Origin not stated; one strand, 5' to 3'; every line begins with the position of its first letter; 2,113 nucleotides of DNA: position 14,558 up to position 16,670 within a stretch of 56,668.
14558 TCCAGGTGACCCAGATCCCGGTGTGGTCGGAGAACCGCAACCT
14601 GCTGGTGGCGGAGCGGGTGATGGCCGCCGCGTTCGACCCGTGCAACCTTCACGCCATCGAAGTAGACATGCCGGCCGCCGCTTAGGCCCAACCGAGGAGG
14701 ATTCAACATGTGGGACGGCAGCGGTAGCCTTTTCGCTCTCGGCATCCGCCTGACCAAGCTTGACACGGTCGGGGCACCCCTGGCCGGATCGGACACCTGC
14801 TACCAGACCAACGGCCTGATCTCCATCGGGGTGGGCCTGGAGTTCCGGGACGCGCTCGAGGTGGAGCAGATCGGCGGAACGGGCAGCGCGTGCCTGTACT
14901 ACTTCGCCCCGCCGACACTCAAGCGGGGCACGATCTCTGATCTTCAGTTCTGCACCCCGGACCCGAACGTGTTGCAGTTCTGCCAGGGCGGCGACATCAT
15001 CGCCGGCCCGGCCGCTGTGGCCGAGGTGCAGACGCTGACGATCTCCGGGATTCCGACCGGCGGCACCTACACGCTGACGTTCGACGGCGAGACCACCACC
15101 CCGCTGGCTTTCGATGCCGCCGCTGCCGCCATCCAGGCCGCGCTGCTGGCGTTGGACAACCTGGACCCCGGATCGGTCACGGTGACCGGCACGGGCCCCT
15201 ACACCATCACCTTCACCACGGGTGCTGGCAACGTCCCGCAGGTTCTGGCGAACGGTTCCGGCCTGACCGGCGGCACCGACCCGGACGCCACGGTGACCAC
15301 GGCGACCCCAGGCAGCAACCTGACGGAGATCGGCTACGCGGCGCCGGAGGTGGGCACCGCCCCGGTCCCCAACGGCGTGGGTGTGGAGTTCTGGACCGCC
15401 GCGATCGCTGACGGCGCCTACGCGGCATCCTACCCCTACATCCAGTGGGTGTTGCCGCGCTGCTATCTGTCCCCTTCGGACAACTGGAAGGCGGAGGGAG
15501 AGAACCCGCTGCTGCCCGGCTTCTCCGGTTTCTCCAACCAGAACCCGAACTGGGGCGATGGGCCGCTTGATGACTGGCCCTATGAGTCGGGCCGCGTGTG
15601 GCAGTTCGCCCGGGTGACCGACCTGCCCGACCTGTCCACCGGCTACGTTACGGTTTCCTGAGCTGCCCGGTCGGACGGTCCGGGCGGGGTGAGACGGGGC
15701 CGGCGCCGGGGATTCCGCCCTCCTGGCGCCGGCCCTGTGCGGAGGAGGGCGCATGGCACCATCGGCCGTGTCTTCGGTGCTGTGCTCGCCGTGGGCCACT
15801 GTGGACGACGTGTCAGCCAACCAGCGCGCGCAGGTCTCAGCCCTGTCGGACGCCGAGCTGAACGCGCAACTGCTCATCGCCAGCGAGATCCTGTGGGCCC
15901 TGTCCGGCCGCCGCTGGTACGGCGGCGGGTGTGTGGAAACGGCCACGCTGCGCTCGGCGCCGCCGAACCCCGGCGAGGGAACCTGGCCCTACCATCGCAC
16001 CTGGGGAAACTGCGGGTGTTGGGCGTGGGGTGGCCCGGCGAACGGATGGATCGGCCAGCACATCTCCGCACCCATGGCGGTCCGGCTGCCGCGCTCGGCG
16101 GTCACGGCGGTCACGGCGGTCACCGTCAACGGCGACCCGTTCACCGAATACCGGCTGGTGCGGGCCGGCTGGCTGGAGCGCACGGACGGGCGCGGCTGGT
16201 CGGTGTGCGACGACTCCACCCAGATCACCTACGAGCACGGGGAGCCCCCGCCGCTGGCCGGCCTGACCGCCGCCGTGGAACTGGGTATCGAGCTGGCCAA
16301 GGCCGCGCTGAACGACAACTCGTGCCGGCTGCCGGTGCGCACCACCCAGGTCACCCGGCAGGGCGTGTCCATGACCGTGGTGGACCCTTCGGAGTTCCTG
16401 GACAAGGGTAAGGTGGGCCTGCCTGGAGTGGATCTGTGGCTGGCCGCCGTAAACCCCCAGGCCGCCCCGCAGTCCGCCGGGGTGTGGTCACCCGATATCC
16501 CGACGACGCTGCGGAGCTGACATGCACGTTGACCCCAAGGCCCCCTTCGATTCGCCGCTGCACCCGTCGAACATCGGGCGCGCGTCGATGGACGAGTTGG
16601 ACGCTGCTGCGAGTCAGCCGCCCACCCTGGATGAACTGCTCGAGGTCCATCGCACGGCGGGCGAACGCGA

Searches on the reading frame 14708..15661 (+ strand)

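Call 10: search_protein_families(library=pfam, proteins=[window:14708-15661:+], max_evalue=0.001)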
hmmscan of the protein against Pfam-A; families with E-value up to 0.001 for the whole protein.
window:14708-15661:+ (317 aa): 0 families

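Call 12: search_protein_families(library=phrogs, proteins=[window:14708-15661:+], max_evalue=0.001)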
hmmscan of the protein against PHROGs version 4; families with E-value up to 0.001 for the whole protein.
window:14708-15661:+ (317 aa): 4 families
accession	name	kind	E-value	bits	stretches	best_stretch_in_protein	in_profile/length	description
phrog_10909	-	tail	7.9e-19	69.2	1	99-196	197-289/290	major tail protein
phrog_792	-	tail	6.3e-17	62.8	2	13-97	14-97/350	major tail protein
phrog_2839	-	tail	2.1e-12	47.3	1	107-200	61-156/581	tail sheath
phrog_5042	-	unknown function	6.5e-05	23.6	1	126-203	133-204/227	-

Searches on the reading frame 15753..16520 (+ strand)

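Call 12: search_protein_families(library=phrogs, proteins=[window:15753-16520:+], max_evalue=0.001)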
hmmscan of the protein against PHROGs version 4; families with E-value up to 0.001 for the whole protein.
window:15753-16520:+ (255 aa): 2 families
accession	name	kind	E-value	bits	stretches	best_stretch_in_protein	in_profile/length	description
phrog_783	-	connector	1.6e-39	136.8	1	25-253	12-252/254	head-tail adaptor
phrog_442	-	connector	2e-07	31.6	1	110-213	146-246/270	head-tail adaptor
